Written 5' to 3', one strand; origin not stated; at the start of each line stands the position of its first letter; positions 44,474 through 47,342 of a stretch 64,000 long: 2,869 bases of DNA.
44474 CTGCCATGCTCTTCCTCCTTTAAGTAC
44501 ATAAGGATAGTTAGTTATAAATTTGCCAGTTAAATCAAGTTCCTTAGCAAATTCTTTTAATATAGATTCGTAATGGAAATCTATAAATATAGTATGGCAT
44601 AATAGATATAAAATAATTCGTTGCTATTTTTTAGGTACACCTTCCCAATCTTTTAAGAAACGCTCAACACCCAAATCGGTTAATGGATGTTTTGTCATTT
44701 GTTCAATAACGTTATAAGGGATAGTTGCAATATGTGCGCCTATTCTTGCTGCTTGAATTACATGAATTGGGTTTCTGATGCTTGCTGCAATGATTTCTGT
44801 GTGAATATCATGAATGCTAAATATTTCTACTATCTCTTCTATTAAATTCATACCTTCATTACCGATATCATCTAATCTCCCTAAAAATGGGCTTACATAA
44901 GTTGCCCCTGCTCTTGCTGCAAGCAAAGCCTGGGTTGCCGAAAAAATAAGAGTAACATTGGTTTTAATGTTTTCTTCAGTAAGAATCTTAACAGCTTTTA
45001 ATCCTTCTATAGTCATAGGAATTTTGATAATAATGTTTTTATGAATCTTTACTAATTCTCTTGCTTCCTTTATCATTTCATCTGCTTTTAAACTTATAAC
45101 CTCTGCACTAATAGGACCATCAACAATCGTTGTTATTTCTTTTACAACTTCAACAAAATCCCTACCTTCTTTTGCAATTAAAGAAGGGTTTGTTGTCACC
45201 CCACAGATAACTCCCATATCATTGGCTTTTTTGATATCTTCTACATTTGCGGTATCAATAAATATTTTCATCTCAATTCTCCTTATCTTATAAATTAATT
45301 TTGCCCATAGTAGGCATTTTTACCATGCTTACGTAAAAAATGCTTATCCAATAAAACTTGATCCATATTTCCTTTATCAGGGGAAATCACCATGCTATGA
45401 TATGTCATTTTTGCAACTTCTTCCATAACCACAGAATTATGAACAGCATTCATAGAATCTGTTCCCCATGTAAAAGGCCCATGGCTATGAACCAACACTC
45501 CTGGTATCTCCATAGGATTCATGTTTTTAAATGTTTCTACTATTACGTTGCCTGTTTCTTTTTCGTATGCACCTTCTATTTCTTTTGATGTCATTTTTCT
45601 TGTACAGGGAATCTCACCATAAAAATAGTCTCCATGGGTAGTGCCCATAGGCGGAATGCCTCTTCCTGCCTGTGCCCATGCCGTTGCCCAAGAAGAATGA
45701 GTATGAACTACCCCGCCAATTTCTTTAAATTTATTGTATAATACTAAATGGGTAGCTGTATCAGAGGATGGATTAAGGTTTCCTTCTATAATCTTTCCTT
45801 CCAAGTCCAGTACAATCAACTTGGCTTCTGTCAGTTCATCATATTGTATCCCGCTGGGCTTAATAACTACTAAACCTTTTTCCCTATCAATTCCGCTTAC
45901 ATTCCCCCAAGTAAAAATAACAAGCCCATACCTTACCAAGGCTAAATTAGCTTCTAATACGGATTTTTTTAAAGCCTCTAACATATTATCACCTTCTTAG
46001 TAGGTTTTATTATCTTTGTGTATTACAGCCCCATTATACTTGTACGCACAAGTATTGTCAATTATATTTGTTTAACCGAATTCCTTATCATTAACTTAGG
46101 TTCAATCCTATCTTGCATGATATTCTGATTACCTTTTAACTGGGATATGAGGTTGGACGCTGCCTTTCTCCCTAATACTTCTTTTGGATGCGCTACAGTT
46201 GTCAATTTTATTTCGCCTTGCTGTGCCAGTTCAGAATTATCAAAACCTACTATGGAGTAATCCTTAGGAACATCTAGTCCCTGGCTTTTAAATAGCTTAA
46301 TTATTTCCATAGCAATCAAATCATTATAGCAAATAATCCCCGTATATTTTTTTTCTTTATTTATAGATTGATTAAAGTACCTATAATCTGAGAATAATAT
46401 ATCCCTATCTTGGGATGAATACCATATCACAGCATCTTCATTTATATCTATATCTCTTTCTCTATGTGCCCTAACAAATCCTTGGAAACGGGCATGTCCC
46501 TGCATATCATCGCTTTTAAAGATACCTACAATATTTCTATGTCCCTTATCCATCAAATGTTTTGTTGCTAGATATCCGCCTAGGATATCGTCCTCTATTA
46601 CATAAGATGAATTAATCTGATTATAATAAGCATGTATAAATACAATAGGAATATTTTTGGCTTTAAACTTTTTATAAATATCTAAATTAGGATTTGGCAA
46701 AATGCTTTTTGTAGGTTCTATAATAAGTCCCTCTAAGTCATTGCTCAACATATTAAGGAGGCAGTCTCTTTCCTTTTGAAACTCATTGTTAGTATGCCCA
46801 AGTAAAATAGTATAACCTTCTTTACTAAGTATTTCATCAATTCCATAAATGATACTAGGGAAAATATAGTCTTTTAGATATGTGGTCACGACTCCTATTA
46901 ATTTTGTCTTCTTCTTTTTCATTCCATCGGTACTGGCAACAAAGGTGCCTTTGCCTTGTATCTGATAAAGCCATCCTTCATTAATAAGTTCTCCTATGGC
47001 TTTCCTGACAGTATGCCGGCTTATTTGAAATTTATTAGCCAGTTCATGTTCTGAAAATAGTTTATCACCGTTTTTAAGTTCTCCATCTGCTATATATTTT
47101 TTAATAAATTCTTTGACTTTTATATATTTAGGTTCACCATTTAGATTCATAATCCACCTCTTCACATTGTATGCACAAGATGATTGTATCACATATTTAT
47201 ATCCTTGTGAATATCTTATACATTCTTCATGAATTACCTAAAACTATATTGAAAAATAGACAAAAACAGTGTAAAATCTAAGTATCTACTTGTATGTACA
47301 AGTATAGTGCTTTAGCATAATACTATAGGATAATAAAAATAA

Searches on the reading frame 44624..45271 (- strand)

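Call 85: search_protein_families(library=pfam, proteins=[window:44624-45271:-], max_evalue=0.001)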
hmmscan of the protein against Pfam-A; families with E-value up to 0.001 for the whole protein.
window:44624-45271:- (215 aa): 1 family
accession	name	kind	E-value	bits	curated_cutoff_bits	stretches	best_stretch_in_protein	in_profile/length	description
PF00923.25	TAL_FSA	-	6.6e-63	213.2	27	1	3-210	1-279/285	Transaldolase/Fructose-6-phosphate aldolase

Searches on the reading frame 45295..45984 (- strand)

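Call 85: search_protein_families(library=pfam, proteins=[window:45295-45984:-], max_evalue=0.001)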
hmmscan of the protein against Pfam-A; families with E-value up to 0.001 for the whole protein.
window:45295-45984:- (229 aa): 1 family
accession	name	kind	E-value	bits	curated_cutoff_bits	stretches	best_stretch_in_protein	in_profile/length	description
PF00596.27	Aldolase_II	-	6.1e-50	170.1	22.2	1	9-194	3-182/183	Class II Aldolase and Adducin N-terminal domain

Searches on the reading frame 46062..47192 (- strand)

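Call 85: search_protein_families(library=pfam, proteins=[window:46062-47192:-], max_evalue=0.001)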
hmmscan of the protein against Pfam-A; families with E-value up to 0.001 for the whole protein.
window:46062-47192:- (376 aa): 5 families
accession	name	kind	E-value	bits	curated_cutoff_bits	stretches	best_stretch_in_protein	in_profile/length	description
PF13377.12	Peripla_BP_3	-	1.1e-27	97.6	26.5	1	211-373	2-167/167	Periplasmic binding protein-like domain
PF00532.27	Peripla_BP_1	-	5.8e-16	59.2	22.2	1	98-357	3-267/281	Periplasmic binding proteins and sugar binding domain of LacI family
PF00392.27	GntR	-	1.4e-15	57.2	27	1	23-85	2-64/64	Bacterial regulatory proteins, gntR family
PF13407.12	Peripla_BP_4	-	1.5e-10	41.5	35.1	1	99-355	1-257/258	Periplasmic binding protein domain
PF08279.18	HTH_11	-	7.4e-05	23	25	1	39-81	9-49/55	HTH domain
